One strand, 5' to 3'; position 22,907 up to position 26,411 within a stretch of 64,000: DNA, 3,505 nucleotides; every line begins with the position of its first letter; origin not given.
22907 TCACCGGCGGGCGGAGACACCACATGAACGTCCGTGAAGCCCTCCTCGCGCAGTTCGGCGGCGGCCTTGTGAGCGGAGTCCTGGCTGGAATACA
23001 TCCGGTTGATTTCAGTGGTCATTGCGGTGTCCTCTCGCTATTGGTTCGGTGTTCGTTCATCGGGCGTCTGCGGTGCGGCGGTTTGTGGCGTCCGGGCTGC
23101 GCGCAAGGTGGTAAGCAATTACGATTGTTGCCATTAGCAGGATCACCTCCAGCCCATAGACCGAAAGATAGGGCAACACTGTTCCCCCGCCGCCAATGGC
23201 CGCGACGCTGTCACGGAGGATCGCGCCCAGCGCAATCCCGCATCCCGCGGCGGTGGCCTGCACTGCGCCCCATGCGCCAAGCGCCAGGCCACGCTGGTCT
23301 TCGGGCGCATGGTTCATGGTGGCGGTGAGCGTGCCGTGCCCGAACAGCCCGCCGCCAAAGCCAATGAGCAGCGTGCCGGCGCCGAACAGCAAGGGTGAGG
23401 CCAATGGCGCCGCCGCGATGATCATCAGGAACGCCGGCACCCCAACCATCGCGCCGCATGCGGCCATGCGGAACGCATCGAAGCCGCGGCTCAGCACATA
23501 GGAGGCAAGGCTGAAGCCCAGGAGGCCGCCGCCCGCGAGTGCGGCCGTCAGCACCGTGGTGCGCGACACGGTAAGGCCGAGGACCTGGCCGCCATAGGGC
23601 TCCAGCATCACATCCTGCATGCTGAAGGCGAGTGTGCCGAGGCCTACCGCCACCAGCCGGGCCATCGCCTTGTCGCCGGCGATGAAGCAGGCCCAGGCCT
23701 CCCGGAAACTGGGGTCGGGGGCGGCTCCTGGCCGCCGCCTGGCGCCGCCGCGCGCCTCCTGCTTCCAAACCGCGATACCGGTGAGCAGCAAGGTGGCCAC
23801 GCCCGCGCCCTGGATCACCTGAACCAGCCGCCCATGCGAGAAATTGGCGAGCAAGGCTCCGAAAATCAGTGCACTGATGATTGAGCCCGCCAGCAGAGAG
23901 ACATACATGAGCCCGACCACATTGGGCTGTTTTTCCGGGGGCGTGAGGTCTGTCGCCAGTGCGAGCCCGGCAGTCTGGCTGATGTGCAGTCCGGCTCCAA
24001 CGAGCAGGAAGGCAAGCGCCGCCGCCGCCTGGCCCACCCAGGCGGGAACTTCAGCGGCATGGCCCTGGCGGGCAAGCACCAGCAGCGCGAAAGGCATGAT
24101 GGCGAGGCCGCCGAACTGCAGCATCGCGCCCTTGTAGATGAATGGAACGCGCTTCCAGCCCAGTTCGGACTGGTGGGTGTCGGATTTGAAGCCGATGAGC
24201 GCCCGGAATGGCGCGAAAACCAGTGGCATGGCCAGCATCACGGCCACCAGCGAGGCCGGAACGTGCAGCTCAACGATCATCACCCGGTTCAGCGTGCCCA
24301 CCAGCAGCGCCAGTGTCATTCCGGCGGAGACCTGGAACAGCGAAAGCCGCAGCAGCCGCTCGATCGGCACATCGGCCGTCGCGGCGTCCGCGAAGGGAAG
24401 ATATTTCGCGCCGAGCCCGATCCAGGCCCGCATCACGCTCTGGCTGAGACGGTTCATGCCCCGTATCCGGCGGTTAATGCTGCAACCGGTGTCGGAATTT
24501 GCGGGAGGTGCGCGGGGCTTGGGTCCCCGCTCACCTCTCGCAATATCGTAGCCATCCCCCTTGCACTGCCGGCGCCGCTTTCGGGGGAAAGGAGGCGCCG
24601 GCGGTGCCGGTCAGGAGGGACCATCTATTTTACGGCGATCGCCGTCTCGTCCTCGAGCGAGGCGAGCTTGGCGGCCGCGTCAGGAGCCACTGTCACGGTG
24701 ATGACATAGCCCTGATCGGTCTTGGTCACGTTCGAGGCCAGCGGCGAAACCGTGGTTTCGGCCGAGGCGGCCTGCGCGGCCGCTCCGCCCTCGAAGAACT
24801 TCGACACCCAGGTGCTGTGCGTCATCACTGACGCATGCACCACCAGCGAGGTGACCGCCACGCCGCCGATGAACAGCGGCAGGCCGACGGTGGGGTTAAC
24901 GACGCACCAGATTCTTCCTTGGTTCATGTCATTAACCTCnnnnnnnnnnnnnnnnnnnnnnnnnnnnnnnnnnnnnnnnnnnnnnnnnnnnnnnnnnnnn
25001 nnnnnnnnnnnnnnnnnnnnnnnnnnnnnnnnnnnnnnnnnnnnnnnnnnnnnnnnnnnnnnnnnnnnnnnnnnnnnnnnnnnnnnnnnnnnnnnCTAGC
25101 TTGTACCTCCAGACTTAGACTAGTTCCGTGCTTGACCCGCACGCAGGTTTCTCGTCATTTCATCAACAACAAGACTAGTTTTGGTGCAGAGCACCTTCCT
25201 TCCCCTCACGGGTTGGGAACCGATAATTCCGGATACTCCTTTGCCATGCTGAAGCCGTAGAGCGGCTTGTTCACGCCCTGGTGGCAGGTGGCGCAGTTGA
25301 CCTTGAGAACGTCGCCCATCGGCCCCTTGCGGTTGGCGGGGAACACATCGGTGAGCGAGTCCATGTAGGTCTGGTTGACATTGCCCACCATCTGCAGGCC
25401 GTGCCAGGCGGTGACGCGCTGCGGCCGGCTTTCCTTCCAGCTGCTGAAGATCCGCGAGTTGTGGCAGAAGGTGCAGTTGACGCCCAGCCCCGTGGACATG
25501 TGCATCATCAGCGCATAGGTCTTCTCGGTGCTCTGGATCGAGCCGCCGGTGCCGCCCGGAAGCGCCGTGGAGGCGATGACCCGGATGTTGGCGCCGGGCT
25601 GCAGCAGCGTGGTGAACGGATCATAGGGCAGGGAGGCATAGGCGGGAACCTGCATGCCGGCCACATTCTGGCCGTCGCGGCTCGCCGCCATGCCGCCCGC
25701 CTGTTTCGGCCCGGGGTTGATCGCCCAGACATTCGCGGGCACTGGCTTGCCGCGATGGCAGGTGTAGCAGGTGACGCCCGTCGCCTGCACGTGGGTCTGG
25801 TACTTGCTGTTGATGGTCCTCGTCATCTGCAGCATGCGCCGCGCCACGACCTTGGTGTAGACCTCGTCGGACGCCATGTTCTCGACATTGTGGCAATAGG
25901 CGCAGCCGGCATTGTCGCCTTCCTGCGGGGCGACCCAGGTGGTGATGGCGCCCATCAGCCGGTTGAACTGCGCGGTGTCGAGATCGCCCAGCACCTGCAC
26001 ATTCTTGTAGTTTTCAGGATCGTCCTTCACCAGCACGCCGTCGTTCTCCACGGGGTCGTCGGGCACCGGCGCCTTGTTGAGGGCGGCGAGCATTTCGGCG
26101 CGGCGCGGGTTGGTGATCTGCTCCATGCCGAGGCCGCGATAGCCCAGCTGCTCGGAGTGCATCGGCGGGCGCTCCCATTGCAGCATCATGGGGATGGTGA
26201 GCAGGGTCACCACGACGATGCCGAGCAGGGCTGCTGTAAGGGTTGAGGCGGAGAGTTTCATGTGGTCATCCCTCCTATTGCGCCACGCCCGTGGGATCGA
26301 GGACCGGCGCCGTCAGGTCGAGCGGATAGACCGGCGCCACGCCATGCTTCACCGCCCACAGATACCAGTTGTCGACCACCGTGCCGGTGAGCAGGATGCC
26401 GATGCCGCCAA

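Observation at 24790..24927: LH2 alpha lacks both B850 hydrogen-bond donors: predicted blue-shifted (LH3/LH4-like) antenna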

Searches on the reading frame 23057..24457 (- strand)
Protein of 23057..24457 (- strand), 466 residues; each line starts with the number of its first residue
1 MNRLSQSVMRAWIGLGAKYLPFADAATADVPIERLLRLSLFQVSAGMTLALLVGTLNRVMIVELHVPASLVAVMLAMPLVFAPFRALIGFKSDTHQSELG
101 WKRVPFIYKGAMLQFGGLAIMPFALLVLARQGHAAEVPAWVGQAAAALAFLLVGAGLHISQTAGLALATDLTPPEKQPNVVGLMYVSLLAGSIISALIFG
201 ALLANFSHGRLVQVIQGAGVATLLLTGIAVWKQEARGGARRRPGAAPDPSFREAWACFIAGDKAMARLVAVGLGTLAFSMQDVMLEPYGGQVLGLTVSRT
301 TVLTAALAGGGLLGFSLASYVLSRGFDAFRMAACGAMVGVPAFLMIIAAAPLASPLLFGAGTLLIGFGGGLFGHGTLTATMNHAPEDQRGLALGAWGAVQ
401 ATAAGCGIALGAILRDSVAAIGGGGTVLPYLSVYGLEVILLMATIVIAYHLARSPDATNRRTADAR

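Call 4: search_protein_families(library=pfam, proteins=[window:23057-24457:-], max_evalue=0.01)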
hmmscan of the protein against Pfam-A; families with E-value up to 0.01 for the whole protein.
window:23057-24457:- (466 aa): 2 families
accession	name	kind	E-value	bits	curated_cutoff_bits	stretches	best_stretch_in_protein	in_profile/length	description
PF03209.21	PUCC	-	5.4e-145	483.9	21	1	55-453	1-398/401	PUCC protein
PF07690.21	MFS_1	-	3e-19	69.6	33.4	2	147-404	89-343/347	Major Facilitator Superfamily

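Call 32: search_protein_families(library=ncbifam, proteins=[window:23057-24457:-], max_evalue=0.00001)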
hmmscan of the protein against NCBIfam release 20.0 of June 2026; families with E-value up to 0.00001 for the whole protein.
window:23057-24457:- (466 aa): 0 families

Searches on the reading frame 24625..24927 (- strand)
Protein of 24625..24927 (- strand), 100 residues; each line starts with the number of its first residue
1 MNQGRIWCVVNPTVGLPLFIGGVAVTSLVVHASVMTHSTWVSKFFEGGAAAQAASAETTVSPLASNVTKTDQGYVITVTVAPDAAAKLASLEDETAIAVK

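Call 4: search_protein_families(library=pfam, proteins=[window:24625-24927:-], max_evalue=0.01)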
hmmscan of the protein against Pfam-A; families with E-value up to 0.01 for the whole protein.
window:24625-24927:- (100 aa): 1 family
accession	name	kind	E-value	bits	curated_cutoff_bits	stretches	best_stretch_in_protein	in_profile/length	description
PF00556.25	LHC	-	7.6e-10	39.3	23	1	4-41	2-39/39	Antenna complex alpha/beta subunit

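Call 6: search_solved_structures(query=window:24625-24927:-, max_evalue=1, show_alignments=5)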
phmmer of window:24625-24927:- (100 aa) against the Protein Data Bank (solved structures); distinct sequences matched with E-value up to 1: 20.
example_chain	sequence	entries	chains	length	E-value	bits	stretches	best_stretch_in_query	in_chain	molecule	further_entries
7ze3_A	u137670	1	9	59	1.9e-18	69.5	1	1-55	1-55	Light-harvesting protein B-800-850 alpha chain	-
8z81_a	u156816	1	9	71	1.9e-17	66.2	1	1-61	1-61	Antenna complex, alpha/beta subunit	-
1ijd_A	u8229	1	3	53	3.9e-17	65.3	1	1-50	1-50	LIGHT-HARVESTING PROTEIN B-800/820, ALPHA CHAIN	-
9dwz_A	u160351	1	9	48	6e-17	64.7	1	1-48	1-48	Light-harvesting protein B-800/820 alpha chain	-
7zcu_A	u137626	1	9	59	1.1e-16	63.8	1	1-55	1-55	Light-harvesting protein B-800-850 alpha chain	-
7ze8_A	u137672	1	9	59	1.5e-16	63.4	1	1-55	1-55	Light-harvesting protein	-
7zdi_A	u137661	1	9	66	2.5e-16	62.7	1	1-64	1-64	Light-harvesting protein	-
1kzu_A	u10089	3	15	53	3.7e-14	55.8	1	1-50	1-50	LIGHT HARVESTING PROTEIN B-800/850 | Light-harvesting protein B-800/850, alpha chain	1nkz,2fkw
7pbw_AA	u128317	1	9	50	1.3e-13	54.1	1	1-50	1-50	Light-harvesting protein B-800/850 alpha chain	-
9ek8_A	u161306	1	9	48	1.8e-13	53.5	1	1-48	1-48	Light-harvesting protein B-800/850 alpha chain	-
9lt4_A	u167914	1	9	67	1.4e-09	41.1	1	1-56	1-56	Light-harvesting protein B-800/814 alpha chain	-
8z4v_C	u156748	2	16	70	0.0013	22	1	4-54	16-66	Light-harvesting protein B-800/850 alpha chain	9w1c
6q53_A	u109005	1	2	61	0.0045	20.3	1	4-41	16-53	light-harvesting protein subunit alpha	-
1lgh_A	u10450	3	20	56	0.0089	19.4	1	4-42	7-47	LIGHT HARVESTING COMPLEX II | Light-harvesting protein B-800/850 alpha chain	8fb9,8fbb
7tuw_M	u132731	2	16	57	0.0094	19.3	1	4-42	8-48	Light-harvesting protein B-800/850 alpha chain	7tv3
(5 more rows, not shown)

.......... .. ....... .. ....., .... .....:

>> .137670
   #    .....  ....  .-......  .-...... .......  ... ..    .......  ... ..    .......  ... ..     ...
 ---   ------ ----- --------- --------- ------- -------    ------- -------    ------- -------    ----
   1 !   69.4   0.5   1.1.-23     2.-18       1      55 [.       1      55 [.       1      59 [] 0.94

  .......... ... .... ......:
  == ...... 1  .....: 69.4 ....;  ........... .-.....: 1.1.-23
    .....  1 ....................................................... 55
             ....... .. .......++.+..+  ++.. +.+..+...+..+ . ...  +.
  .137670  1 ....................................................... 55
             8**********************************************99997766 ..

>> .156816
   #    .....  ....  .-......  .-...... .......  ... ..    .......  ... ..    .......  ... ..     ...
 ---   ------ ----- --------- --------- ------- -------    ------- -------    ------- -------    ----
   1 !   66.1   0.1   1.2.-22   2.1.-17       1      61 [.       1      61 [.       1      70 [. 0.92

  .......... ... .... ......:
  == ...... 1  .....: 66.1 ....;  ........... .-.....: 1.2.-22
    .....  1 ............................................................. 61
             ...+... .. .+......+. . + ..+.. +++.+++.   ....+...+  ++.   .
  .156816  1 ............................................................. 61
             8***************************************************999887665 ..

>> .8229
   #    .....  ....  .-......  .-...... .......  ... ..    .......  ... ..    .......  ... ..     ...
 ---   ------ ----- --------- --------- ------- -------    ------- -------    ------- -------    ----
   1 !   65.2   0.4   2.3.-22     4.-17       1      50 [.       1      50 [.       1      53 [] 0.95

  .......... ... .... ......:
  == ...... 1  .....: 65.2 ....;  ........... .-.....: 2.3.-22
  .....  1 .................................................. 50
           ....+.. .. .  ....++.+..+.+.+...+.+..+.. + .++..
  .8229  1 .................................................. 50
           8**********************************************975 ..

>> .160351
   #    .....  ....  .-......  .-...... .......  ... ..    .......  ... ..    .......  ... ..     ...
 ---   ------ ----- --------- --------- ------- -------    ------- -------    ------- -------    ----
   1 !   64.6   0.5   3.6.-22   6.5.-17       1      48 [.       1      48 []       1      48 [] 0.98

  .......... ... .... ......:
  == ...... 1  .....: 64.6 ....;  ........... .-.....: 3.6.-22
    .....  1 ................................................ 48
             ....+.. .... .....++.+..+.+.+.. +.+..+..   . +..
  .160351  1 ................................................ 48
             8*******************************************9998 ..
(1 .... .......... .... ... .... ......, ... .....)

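Call 7: find_encoding_contigs(protein=window:24625-24927:-, flank=3000, max_places=6)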
Protein window:24625-24927:- (100 aa): 4 contigs read that carry it; 4 places shown.
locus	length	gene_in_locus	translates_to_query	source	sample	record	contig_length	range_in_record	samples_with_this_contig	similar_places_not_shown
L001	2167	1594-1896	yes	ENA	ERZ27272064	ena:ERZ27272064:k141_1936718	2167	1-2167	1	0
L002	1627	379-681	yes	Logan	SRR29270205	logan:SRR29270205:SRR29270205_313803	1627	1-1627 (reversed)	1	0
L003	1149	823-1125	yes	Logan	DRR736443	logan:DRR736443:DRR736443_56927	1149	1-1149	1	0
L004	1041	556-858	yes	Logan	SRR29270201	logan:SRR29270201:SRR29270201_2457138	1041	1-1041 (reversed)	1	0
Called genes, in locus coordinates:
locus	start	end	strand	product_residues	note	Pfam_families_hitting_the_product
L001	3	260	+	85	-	?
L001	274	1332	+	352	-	PF02276:CytoC_RC, PF03264:Cytochrom_NNT (faint), PF22113:Mtrc-MtrF_II-IV_dom (faint), PF14522:Cytochrome_C7 (faint)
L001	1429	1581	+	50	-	PF00556:LHC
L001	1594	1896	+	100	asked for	PF00556:LHC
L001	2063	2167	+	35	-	?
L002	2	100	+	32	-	?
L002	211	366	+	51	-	PF00556:LHC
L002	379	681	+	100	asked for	PF00556:LHC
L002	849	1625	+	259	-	?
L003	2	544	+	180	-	?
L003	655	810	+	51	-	PF00556:LHC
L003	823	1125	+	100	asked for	PF00556:LHC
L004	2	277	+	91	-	?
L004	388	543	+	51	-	PF00556:LHC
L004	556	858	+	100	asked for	PF00556:LHC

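Call 8: find_homologous_proteins(query=window:24625-24927:-, max_evalue=0.001)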
Query window:24625-24927:- (100 aa): 537 proteins with E <= 0.001 among 548 candidates; the best 120 are listed.
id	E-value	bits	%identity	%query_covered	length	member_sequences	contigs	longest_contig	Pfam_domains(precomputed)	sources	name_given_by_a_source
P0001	2.1e-55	202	99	100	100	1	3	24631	PF00556.26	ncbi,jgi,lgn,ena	jgi:light-harvesting protein B-800-850 alpha chain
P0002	2.9e-55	202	97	100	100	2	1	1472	PF00556.26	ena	-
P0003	7.9e-55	200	98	100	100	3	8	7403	PF00556.26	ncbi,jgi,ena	jgi:light-harvesting protein B-800-850 alpha chain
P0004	2.5e-54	199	97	100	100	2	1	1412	PF00556.26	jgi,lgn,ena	jgi:light-harvesting protein B-800-850 alpha chain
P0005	2.7e-54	198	97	100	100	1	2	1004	PF00556.26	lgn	-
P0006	1.0e-53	197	96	100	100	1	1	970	PF00556.26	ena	-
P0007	4.7e-51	188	92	100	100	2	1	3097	PF00556.26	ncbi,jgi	jgi:light-harvesting protein B-800-850 alpha chain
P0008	6.3e-51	188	91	100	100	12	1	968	PF00556.26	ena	-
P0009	4.0e-41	156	79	97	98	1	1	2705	PF00556.26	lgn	-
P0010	5.3e-41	156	82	92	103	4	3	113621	PF00556.26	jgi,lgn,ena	jgi:light-harvesting protein B-800-850 alpha chain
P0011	9.7e-41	155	75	99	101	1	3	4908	PF00556.26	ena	-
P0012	9.8e-41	155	83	92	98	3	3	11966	PF00556.26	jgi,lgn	jgi:light-harvesting protein B-800-850 alpha chain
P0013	1.1e-40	155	83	90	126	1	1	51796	PF00556.26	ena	-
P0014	3.2e-40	154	80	92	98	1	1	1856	PF00556.26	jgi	jgi:light-harvesting protein B-800-850 alpha chain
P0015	3.8e-40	153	74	100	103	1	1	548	PF00556.26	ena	-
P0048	9.9e-38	146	77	90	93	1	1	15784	PF00556.26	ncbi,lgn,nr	ncbi:MAG: light-harvesting protein [Aestuariivirga sp.]|nr:light-harvesting protein [Aestuariivirga 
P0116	7.7e-25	104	54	98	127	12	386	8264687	PF00556.26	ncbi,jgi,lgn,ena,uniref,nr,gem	ncbi:MAG: light-harvesting protein [Bradyrhizobiaceae bacterium]|jgi:light-harvesting protein B-800-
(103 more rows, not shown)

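Call 15: find_related_loci(query=window:24625-24927:-, collection=genome_contigs, flank=5000)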
Query window:24625-24927:- (100 aa) in genome_contigs; peptide patterns used: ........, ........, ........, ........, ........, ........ (x = any residue, [..] = any of these).
600 stretches matched a pattern (row limit reached: there are more); 56 encode a relative of the query (tblastn E <= 1e-3); 56 distinct loci.
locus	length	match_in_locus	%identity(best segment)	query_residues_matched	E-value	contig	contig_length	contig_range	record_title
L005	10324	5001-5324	67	1-100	2e-41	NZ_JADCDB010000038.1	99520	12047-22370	MAG: Aestuariivirga sp. isolate M165S2SP2A41QC M165S2_38, whole genome shotgun sequence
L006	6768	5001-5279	71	1-95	3e-40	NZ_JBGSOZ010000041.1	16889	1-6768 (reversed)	MAG: Aestuariivirga sp. isolate JTS-AC292 k141_3128037, whole genome shotgun sequence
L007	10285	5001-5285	72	1-96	2e-38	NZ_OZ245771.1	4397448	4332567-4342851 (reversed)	MAG: Aestuariivirga sp. isolate 7c3fa8be-7efc-43a7-8305-a38dcb536765 chromosome 1, complete sequence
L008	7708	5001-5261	58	1-88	5e-31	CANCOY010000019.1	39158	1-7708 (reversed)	MAG: Acetobacteraceae bacterium isolate JR-MC-I-240519-124 genome assembly, contig: JR-MC-I-240519-C1601, whole genome s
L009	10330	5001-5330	53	1-96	5e-31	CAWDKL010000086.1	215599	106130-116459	MAG: uncultured Alphaproteobacteria bacterium isolate MFD04752.bin.2.14 genome assembly, contig: contig_8854, whole geno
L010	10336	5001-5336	54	1-98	3e-30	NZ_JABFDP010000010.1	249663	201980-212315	Bradyrhizobium denitrificans strain LMG 8443 Scaffold10, whole genome shotgun sequence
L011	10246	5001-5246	62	1-84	4e-30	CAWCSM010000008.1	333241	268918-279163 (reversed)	MAG: uncultured beta proteobacterium isolate MFD05442.bin.2.192 genome assembly, contig: contig_28864, whole genome shot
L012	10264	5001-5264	56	1-90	9e-28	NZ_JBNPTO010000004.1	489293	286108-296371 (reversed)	Bradyrhizobium sp. HKCCYLS20291 NODE_4, whole genome shotgun sequence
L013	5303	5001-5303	49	1-84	2e-26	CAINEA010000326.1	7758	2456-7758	MAG: uncultured Acetobacteraceae bacterium isolate KR_bin-3349 genome assembly, contig: bin-3349:0326/1081, whole genome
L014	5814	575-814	58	1-78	5e-26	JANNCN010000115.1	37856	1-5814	MAG: Rhodoferax sp. isolate OTE_78_metabat_171 OTE_78_k141_2965724, whole genome shotgun sequence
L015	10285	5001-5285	48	1-84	7e-26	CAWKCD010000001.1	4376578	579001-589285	MAG: uncultured Alphaproteobacteria bacterium isolate MFD04580.bin.1.170 genome assembly, contig: contig_2973, whole gen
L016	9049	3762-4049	51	1-99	1e-25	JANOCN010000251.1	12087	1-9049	MAG: Betaproteobacteria bacterium isolate VAR_17_metabat_379 VAR_17_k141_355794, whole genome shotgun sequence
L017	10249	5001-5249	53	1-91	5e-25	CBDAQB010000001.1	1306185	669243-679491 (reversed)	MAG: Acetobacteraceae bacterium isolate 95152cde-c084-4bcc-b57e-f492444afcc6 genome assembly, contig: contig_1, whole ge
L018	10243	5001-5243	52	1-84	4e-24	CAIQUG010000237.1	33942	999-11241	MAG: uncultured Caulobacterales bacterium isolate Ki1-0-7m_bin-1314 genome assembly, contig: bin-1314:237/266, whole gen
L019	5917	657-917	51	1-87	1e-23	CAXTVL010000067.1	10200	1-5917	MAG TPA_asm: uncultured Acetobacteraceae bacterium isolate public_SRR14722049_metawrap_bin.3 genome assembly, contig: pu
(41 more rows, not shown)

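Call 37: find_encoding_contigs(protein=P0001, flank=10000, max_places=4)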
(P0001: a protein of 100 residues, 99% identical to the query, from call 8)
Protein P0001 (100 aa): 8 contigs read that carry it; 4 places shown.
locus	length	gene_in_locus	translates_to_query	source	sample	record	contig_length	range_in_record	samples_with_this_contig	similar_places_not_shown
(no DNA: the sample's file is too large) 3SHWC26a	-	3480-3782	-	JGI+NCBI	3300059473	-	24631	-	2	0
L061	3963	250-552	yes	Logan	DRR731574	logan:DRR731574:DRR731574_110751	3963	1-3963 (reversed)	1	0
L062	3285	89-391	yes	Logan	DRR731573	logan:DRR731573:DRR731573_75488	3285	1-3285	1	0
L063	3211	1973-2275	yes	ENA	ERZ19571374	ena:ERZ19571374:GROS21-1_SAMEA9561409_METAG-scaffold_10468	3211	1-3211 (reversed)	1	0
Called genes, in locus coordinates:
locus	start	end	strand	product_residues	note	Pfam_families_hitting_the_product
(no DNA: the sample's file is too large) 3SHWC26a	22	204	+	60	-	PF00556:LHC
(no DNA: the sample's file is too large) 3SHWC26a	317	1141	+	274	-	PF00124:Photo_RC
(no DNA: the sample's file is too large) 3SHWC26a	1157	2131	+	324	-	PF00124:Photo_RC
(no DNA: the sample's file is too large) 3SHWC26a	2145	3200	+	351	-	PF02276:CytoC_RC, PF22113:Mtrc-MtrF_II-IV_dom (faint), PF14522:Cytochrome_C7 (faint)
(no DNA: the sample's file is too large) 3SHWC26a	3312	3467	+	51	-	PF00556:LHC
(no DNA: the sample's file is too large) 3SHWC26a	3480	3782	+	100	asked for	PF00556:LHC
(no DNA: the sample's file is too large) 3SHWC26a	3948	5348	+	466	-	PF03209:PUCC, PF07690:MFS_1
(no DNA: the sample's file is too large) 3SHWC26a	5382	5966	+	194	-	-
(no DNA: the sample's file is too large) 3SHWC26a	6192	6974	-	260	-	PF00590:TP_methylase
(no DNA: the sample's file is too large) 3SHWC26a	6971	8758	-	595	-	PF11760:CbiG_N, PF01890:CbiG_C, PF00590:TP_methylase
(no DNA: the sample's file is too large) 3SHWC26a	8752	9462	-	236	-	PF00590:TP_methylase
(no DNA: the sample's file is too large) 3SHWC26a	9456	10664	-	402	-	PF00590:TP_methylase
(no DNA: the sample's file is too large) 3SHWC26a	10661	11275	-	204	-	PF02570:CbiC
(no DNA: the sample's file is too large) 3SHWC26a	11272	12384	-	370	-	PF01903:CbiX, PF06180:CbiK (faint), PF01903:CbiX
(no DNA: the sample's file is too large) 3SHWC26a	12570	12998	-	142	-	PF07370:DUF1489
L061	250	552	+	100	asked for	PF00556:LHC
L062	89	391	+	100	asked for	PF00556:LHC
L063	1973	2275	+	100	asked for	PF00556:LHC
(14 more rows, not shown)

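Call 50: list_cluster_members(proteins=[P0116, P0001, P0048])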
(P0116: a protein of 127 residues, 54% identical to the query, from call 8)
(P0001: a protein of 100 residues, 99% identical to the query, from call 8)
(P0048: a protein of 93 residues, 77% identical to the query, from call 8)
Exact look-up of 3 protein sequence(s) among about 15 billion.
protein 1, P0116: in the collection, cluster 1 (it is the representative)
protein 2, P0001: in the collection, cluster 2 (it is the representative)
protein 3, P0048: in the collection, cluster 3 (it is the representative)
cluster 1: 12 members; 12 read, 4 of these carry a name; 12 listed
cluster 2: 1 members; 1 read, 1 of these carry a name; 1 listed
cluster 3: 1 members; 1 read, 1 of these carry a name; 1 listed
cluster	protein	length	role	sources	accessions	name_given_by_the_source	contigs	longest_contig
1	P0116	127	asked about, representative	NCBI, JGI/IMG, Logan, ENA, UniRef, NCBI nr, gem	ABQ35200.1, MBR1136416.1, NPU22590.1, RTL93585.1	MAG: light-harvesting protein [Bradyrhizobiaceae bacterium] | light-harvesting protein B-800-850 alpha chain | Light-harvesting protein n=1 Tax=Bradyrhizobium denitrificans TaxID=2734912 ...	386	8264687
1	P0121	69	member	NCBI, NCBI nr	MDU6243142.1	MAG: light-harvesting protein, partial [Bradyrhizobium sp.] | light-harvesting protein [Bradyrhizobium sp.]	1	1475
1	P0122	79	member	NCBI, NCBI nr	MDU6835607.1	MAG: light-harvesting protein, partial [Bradyrhizobium sp.] | light-harvesting protein [Bradyrhizobium sp.]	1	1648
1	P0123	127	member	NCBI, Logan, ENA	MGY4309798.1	light-harvesting protein B-800-850 alpha chain [Bradyrhizobium sp. USDA 4369]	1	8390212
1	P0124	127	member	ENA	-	-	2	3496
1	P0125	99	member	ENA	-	-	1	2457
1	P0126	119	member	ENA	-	-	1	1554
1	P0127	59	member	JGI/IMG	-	-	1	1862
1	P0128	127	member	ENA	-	-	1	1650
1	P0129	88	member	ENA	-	-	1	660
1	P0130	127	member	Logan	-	-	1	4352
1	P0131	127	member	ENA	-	-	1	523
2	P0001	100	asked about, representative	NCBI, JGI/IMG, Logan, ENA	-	light-harvesting protein B-800-850 alpha chain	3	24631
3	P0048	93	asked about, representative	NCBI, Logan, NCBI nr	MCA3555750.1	MAG: light-harvesting protein [Aestuariivirga sp.] | light-harvesting protein [Aestuariivirga sp.]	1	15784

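Call 57: predict_structure(alignment_id=A1)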
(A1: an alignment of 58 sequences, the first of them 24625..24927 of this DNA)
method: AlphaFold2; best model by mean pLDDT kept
length: 100 residues; sequences in the alignment: 58
mean_pLDDT: 58.2   pTM: 0.29
mean pLDDT of the five models: 58.2, 58.0, 58.0, 57.1, 55.7
residues with pLDDT >= 90: 0; 70-90: 27; 50-70: 32; < 50: 41
segments of 3 or more residues with pLDDT < 50: 59-76, 80-100
pLDDT, mean of each block of 10 residues (from residue 1): 57 77 87 74 66 53 45 46 42 35
secondary structure, 60 per line:
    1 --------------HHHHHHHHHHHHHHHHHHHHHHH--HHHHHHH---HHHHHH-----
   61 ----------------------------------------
elements in order: H15-37 H40-46 H50-55

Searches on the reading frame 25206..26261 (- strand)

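Call 4: search_protein_families(library=pfam, proteins=[window:25206-26261:-], max_evalue=0.01)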
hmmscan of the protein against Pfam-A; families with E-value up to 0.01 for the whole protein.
window:25206-26261:- (351 aa): 7 families
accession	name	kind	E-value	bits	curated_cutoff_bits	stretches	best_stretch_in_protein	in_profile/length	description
PF02276.23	CytoC_RC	-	6e-131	436.9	22.4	1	30-346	1-309/310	Photosynthetic reaction centre cytochrome C subunit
PF14522.11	Cytochrome_C7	-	1.7e-06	28.2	24.8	0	257-332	11-53/67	Cytochrome c7 and related cytochrome c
PF22113.1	Mtrc-MtrF_II-IV_dom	-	4.6e-06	26.7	30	0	253-330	20-91/176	Outer membrane cytochrome MtrC/MtrF-like, domains II/IV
PF03264.19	Cytochrom_NNT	-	3.4e-05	24.1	24.1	1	91-171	96-166/174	NapC/NirT cytochrome c family, N-terminal region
PF14537.11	Cytochrom_c3_2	-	0.00054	20.8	25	0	259-329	5-66/79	Cytochrome c3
PF13442.11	Cytochrome_CBB3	-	0.0044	17.7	27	0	319-341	10-34/68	Cytochrome C oxidase, cbb3-type, subunit III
PF09086.16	DUF1924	-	0.008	17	22.5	0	241-282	7-48/96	Domain of unknown function (DUF1924)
